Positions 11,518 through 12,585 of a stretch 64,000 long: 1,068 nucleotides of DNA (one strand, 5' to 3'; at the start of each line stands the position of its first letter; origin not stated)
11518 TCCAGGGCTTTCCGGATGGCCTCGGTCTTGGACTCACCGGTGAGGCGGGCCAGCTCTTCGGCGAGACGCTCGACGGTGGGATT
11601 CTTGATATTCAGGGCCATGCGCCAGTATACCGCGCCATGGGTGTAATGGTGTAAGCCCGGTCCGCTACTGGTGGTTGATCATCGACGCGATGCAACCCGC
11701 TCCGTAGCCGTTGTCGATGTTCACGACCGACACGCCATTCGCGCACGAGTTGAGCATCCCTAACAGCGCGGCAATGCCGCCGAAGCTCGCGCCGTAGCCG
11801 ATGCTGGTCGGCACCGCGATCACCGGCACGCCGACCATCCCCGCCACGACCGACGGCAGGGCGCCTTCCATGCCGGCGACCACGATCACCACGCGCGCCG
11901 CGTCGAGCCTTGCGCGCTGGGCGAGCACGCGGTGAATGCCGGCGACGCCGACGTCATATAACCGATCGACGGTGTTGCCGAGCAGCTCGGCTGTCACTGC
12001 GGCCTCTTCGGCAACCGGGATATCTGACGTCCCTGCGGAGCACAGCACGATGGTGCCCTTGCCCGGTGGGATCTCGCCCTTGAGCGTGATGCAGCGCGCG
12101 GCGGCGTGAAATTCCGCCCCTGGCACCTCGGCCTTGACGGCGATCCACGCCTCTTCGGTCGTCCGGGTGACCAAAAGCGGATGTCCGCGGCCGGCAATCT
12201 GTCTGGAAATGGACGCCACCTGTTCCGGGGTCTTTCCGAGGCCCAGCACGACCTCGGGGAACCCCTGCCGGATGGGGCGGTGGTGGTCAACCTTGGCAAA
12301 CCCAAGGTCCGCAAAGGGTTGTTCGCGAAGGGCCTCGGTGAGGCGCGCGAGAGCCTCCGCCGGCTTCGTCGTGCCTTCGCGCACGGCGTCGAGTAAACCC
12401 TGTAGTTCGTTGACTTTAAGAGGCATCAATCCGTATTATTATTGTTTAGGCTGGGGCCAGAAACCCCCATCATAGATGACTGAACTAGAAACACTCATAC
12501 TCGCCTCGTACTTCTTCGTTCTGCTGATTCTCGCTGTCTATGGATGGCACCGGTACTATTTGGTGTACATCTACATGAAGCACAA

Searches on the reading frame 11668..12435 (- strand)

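Call 66: search_protein_families(library=pfam, proteins=[window:11668-12435:-], max_evalue=0.00001)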
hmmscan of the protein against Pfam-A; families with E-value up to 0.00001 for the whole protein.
window:11668-12435:- (256 aa): 1 family
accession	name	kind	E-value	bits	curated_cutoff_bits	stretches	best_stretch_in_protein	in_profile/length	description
PF00731.26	AIRC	-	3.4e-13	49.8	30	1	129-253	2-126/148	AIR carboxylase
